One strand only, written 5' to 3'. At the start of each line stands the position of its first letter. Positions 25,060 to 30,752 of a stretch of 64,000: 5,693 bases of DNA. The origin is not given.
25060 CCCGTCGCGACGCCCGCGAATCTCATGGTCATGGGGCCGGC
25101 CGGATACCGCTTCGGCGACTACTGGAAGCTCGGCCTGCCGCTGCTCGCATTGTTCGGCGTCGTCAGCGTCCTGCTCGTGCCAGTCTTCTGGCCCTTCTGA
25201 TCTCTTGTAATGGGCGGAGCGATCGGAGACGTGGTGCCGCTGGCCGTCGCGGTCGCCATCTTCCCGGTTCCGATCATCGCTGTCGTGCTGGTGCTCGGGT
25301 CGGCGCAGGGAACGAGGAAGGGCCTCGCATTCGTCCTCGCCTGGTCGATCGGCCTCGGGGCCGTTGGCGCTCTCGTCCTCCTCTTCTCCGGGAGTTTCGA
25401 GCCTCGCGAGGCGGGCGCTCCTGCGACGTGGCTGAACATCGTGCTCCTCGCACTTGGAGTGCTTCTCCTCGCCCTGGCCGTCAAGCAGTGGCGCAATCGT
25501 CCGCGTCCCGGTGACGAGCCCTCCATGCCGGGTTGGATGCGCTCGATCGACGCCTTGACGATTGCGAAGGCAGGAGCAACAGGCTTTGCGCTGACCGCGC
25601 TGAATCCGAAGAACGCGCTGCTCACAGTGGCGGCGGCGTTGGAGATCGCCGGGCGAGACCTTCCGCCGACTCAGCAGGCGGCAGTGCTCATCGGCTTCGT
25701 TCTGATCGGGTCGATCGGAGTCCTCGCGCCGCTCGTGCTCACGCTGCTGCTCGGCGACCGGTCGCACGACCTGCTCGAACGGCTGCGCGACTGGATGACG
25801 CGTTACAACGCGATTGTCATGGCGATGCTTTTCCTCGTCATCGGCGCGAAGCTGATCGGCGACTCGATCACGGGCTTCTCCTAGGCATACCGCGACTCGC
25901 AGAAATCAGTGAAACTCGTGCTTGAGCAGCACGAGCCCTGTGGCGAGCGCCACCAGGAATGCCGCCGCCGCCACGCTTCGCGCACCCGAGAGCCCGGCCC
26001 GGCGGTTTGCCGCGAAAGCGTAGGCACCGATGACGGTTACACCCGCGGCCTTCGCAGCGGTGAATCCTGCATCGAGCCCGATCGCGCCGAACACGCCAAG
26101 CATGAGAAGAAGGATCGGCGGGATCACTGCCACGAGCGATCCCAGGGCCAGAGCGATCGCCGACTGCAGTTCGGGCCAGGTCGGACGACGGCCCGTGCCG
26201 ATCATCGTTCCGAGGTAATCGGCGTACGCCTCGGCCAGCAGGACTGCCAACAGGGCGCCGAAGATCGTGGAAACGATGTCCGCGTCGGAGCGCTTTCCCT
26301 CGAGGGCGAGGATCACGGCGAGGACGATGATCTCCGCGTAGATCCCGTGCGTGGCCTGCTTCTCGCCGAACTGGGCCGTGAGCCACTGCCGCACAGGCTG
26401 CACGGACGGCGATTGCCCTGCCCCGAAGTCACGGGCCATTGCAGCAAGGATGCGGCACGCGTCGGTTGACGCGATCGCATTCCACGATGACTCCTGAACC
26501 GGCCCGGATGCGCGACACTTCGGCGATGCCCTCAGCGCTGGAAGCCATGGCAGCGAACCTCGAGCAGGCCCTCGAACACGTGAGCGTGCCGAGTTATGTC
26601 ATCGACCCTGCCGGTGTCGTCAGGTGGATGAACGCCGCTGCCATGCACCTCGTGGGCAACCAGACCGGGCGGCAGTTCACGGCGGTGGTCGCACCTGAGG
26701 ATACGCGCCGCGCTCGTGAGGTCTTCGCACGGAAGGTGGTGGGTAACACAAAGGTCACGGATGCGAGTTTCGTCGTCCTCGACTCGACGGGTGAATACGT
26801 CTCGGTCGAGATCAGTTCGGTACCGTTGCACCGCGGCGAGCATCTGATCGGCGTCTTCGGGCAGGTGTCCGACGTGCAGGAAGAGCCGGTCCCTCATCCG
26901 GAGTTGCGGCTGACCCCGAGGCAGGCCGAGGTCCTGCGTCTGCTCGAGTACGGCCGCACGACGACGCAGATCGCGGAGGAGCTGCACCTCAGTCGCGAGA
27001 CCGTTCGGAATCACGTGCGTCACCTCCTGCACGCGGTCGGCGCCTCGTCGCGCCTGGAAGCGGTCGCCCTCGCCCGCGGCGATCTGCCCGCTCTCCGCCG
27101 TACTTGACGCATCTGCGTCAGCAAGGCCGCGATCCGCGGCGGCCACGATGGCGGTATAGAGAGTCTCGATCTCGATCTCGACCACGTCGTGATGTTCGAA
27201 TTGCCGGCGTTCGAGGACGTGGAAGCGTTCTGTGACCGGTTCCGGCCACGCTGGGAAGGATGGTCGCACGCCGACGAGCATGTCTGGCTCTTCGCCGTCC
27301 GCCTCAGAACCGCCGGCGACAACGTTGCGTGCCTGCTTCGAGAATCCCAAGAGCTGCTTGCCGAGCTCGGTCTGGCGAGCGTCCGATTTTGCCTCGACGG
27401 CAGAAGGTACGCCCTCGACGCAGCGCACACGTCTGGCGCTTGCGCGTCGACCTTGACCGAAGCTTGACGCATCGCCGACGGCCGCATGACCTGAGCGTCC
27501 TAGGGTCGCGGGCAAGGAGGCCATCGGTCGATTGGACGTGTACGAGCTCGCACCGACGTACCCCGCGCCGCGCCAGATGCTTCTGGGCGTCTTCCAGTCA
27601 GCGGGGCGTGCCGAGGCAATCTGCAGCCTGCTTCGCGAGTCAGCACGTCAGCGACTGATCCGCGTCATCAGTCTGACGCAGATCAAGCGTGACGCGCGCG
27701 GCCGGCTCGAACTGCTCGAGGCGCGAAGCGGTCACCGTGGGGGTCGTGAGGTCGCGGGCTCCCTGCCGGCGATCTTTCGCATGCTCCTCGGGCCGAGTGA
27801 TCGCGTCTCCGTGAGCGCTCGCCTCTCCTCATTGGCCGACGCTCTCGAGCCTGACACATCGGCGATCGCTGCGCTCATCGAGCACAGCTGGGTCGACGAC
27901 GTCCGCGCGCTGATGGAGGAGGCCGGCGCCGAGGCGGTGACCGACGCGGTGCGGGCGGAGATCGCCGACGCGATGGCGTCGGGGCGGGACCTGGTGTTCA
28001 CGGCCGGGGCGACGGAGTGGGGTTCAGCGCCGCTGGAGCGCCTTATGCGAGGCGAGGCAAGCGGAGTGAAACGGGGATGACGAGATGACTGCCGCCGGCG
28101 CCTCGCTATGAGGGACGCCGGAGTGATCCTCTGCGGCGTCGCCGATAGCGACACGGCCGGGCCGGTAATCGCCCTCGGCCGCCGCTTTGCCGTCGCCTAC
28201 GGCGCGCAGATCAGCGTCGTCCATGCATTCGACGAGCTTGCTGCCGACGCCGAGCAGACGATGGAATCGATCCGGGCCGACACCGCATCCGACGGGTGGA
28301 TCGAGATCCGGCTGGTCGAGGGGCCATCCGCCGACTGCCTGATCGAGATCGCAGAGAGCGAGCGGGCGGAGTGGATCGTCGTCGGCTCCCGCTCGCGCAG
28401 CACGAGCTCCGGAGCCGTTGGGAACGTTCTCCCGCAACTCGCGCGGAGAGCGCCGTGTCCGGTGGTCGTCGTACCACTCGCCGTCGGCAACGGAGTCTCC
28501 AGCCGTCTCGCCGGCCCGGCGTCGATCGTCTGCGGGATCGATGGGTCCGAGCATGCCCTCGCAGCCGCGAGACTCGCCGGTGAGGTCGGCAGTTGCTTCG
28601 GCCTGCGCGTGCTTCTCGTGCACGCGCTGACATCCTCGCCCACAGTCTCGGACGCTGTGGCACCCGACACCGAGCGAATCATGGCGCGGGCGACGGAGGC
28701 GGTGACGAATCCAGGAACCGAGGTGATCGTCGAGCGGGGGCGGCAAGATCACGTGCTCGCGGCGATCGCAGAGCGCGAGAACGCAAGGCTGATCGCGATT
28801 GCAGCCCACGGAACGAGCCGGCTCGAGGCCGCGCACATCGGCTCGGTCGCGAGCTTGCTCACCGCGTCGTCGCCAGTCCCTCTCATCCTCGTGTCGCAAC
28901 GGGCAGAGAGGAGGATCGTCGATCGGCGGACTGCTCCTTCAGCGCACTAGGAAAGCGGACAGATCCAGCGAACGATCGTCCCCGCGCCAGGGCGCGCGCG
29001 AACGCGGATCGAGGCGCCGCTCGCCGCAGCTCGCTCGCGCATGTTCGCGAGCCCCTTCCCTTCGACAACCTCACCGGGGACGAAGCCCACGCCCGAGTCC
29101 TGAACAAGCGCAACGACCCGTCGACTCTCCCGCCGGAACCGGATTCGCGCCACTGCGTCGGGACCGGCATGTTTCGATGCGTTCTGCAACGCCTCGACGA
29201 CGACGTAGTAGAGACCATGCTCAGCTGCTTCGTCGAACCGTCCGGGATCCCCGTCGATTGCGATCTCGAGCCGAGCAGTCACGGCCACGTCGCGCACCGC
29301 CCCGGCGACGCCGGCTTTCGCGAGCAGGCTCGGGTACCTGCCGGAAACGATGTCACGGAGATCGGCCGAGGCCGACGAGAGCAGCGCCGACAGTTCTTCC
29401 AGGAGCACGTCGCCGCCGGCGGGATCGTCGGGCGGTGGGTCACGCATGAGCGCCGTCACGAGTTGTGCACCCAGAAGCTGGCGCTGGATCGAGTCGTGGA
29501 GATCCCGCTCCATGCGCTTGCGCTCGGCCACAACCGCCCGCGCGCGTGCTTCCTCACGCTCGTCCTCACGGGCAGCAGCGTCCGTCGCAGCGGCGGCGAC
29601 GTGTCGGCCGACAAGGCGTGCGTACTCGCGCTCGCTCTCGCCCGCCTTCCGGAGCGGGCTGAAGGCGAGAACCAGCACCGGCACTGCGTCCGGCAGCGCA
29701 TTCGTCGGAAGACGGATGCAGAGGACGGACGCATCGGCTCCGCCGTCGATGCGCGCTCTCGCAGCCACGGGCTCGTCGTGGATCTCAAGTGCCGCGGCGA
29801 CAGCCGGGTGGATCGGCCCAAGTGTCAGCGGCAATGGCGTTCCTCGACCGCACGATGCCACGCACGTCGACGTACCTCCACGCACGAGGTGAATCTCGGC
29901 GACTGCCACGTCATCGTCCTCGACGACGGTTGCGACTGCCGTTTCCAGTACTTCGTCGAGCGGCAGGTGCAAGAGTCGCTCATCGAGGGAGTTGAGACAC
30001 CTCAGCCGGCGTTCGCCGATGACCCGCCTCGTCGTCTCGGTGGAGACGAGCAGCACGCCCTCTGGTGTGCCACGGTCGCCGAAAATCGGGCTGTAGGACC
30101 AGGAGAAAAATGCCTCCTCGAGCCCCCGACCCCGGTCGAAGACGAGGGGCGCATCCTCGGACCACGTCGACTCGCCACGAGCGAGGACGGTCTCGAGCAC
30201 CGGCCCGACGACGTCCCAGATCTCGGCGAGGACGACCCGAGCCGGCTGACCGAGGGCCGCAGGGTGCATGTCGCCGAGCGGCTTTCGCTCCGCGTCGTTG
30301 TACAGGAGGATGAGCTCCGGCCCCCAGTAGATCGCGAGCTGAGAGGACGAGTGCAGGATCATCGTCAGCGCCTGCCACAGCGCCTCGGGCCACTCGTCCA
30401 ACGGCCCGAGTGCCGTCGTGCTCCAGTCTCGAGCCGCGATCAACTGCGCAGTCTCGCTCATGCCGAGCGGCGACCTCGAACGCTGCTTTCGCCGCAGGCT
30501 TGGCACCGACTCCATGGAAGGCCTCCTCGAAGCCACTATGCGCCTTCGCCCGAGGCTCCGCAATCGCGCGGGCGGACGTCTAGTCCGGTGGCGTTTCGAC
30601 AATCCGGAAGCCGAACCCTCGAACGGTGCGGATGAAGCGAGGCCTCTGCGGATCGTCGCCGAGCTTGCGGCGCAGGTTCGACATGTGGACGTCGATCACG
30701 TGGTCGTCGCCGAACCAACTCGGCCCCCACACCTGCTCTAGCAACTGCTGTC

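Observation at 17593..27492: Five promoters share an unusual fixed architecture: CTTGAC-N5-CTTGAs-N17-TGAnnn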

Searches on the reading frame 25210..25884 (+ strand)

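Call 11: search_protein_families(library=pfam, proteins=[window:25210-25884:+])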
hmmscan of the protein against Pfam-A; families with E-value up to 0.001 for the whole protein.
window:25210-25884:+ (224 aa): 1 family
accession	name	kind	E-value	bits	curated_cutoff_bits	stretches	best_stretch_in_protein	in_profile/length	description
PF11139.14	SfLAP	-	6.5e-46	156.9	35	1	8-220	1-212/213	Sap, sulfolipid-1-addressing protein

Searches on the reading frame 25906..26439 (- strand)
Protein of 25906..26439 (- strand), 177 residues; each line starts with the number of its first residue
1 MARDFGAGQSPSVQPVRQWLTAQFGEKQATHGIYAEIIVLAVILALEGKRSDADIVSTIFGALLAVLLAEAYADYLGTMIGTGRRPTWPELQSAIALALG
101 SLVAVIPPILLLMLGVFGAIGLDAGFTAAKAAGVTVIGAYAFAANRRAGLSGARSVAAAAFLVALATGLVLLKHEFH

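Call 11: search_protein_families(library=pfam, proteins=[window:25906-26439:-])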
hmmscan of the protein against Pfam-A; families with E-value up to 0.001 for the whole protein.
window:25906-26439:- (177 aa): 0 families

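Call 27: search_protein_families(library=ncbifam, proteins=[window:25906-26439:-], max_evalue=0.00001)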
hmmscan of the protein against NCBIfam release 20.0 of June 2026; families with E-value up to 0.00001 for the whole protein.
window:25906-26439:- (177 aa): 0 families

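Call 50: search_protein_families(library=pfam, proteins=[window:25906-26439:-], max_evalue=1)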
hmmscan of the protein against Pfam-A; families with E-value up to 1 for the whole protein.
window:25906-26439:- (177 aa): 0 families

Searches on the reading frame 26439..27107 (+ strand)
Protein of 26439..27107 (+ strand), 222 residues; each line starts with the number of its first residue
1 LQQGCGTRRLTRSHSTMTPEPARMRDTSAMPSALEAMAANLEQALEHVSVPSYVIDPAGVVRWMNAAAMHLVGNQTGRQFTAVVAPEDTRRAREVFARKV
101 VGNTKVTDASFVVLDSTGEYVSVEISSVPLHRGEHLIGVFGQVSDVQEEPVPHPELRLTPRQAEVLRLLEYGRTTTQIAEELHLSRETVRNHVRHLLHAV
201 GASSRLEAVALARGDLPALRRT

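Call 11: search_protein_families(library=pfam, proteins=[window:26439-27107:+])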
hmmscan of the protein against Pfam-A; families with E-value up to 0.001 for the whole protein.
window:26439-27107:+ (222 aa): 10 families
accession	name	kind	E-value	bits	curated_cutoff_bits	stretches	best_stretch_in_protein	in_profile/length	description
PF00196.25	GerE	-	5.1e-14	52.1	23.5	1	158-212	3-57/57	Bacterial regulatory proteins, luxR family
PF08448.16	PAS_4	-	2.4e-08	34.6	23.1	1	45-149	1-108/110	PAS fold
PF04545.22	Sigma70_r4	-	6.7e-07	29.2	24.1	1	157-195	4-43/50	Sigma-70, region 4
PF08281.18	Sigma70_r4_2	-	1.4e-06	28.3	25.7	1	157-194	10-48/54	Sigma-70, region 4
PF12840.13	HTH_20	-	2.4e-05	24.7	27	1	162-199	6-45/51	Helix-turn-helix domain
PF00989.32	PAS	-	7.1e-05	23.2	22.6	1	41-146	3-113/113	PAS fold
PF02796.21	HTH_7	-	8e-05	23.1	23.8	1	161-189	10-38/45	Helix-turn-helix domain of resolvase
PF13384.12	HTH_23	-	0.00015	21.9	24.6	1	162-195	7-40/50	Homeodomain-like domain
PF08279.18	HTH_11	-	0.00022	21.5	25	1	161-196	1-39/55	HTH domain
PF13518.12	HTH_28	-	0.00088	19.8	25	0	163-197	3-37/52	Helix-turn-helix domain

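Call 27: search_protein_families(library=ncbifam, proteins=[window:26439-27107:+], max_evalue=0.00001)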
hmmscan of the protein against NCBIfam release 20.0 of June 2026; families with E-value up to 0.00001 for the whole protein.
window:26439-27107:+ (222 aa): 12 families
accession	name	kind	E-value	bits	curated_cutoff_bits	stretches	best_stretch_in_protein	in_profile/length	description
NF047785.1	respo_reg_MadR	equivalog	3.6e-09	36.3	300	1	155-212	146-203/209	MadR family response regulator transcription factor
NF041232.1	BagY_FevT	exception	2.4e-08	33.3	700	1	156-209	295-348/367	LuxR family transcriptional regulator BagY/FevT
TIGR00229.1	sensory_box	domain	2.7e-08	34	22.9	1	39-148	5-118/126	PAS domain S-box protein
NF003420.0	PRK04841.1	equivalog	5.3e-08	31.3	537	1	157-213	838-894/903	HTH-type transcriptional regulator MalT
TIGR03020.2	EpsA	equivalog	5.9e-08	32.6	170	1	156-211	189-244/247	XrtB/PEP-CTERM-associated transcriptional regulator EpsA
TIGR03541.1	reg_near_HchA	equivalog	6.9e-08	32.3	215.6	1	140-213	154-229/232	PA1136 family autoinducer-binding transcriptional regulator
NF007935.0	PRK10651.1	equivalog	1e-07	31.4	250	1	157-209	155-207/216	two-component system response regulator NarL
NF052366.1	photon_PedR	equivalog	1.8e-06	28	120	1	158-211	3-56/74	photosynthetic electron transport-dependent transcriptional regulator PedR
TIGR01884.1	cas_HTH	subfamily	2.2e-06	27.2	60.2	1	142-197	124-181/202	CRISPR-associated CARF protein Csa3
NF007505.1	PRK10100.1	equivalog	4.1e-06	26.6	250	1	156-214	143-201/204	biofilm master transcriptional regulator CsgD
NF041673.1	transregRamA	equivalog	5e-06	25.8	500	1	156-213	217-274/280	acetate metabolism transcriptional regulator RamA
NF007708.0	PRK10403.1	equivalog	8.1e-06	25.4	343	0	156-211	152-207/215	nitrate/nitrite response regulator protein NarP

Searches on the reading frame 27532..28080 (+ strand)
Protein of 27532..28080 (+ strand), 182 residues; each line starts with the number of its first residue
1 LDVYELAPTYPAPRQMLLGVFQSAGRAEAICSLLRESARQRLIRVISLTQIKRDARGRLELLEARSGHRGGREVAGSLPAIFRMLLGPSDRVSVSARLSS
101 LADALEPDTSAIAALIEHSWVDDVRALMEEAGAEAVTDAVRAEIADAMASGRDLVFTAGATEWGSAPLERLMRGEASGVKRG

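Call 12: search_protein_families(library=pfam, proteins=[window:27532-28080:+])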
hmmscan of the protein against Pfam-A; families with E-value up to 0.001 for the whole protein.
window:27532-28080:+ (182 aa): 0 families

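Call 27: search_protein_families(library=ncbifam, proteins=[window:27532-28080:+], max_evalue=0.00001)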
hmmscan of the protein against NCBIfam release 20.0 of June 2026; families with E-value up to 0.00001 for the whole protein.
window:27532-28080:+ (182 aa): 0 families

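Call 50: search_protein_families(library=pfam, proteins=[window:27532-28080:+], max_evalue=1)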
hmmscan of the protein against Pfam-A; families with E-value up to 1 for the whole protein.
window:27532-28080:+ (182 aa): 3 families
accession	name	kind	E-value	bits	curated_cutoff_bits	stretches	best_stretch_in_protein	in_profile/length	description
PF06897.17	DUF1269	-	0.0055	17.5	26.9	1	97-144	44-91/100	Protein of unknown function (DUF1269)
PF12390.13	Se-cys_synth_N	-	0.026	15.1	22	1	123-146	15-38/40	Selenocysteine synthase N terminal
PF13699.11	eCIS_core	-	0.11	13.1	22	1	135-174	28-67/79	eCIS core domain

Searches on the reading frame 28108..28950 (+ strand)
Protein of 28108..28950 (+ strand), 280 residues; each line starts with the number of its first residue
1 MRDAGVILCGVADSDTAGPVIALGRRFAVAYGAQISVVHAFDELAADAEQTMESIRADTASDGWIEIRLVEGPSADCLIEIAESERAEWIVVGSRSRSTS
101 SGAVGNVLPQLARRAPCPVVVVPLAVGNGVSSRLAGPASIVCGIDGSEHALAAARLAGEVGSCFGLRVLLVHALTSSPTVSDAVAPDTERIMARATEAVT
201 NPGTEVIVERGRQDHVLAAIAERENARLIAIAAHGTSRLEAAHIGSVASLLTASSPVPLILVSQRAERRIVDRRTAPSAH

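Call 12: search_protein_families(library=pfam, proteins=[window:28108-28950:+])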
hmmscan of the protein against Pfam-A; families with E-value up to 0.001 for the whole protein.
window:28108-28950:+ (280 aa): 1 family
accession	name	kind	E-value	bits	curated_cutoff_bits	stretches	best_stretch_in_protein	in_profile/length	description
PF00582.32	Usp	-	1.1e-28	101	24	2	140-262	5-140/141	Universal stress protein family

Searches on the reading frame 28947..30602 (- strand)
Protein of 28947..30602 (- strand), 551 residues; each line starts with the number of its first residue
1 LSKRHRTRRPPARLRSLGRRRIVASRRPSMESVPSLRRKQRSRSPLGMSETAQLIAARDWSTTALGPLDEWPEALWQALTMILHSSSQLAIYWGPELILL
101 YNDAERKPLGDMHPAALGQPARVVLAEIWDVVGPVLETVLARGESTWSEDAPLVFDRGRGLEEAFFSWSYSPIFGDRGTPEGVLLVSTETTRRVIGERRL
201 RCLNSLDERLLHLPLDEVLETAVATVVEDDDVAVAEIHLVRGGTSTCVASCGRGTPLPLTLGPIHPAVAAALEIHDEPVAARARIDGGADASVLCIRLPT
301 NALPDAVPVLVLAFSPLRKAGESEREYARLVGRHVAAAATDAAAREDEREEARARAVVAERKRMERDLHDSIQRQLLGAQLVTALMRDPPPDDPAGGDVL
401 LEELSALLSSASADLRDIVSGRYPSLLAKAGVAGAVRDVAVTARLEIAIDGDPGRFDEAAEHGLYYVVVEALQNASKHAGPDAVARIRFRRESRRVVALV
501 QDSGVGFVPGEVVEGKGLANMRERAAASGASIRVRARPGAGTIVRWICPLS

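Call 12: search_protein_families(library=pfam, proteins=[window:28947-30602:-])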
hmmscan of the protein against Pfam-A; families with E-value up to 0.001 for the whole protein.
window:28947-30602:- (551 aa): 4 families
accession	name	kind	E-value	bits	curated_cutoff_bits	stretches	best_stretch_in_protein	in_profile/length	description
PF07730.19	HisKA_3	-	4e-09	37.3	24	1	360-422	1-63/68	Histidine kinase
PF02518.31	HATPase_c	-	2e-08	35.1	26.4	1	461-550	3-109/111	Histidine kinase-, DNA gyrase B-, and HSP90-like ATPase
PF08448.16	PAS_4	-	9.2e-05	23.1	23.1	1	85-194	3-109/110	PAS fold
PF13581.12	HATPase_c_2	-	0.00046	20.6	27.4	1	458-515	26-86/127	Histidine kinase-like ATPase domain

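Call 27: search_protein_families(library=ncbifam, proteins=[window:28947-30602:-], max_evalue=0.00001)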
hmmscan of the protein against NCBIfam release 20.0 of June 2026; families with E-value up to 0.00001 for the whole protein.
window:28947-30602:- (551 aa): 7 families
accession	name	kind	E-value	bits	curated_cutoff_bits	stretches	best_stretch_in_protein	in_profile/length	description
NF052443.1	SensHisKinMctS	equivalog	1.4e-17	63.2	700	1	359-550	249-448/457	two-component system sensor histidine kinase MctS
NF008649.0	PRK11644.1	equivalog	4.1e-11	42.3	408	1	440-541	391-489/499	signal transduction histidine-protein kinase/phosphatase UhpB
NF047786.1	his_kin_MadS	equivalog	9.1e-11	41.5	500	1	315-539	177-424/434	MadS family sensor histidine kinase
NF008184.0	PRK10935.1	equivalog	2.3e-10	39.7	553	1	356-545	359-554/565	nitrate/nitrite two-component system sensor histidine kinase NarQ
NF052531.1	Strep_LiaS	equivalog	3.6e-10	39.6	450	1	341-550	113-327/328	envelope stress sensor histidine kinase LiaS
NF047322.1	HK_morpho_MacS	equivalog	1.9e-09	37.2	300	1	334-545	155-363/367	MacS family sensor histidine kinase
NF007896.0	PRK10600.1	equivalog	2.6e-09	36.3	578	1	341-545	371-580/598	nitrate/nitrite two-component system sensor histidine kinase NarX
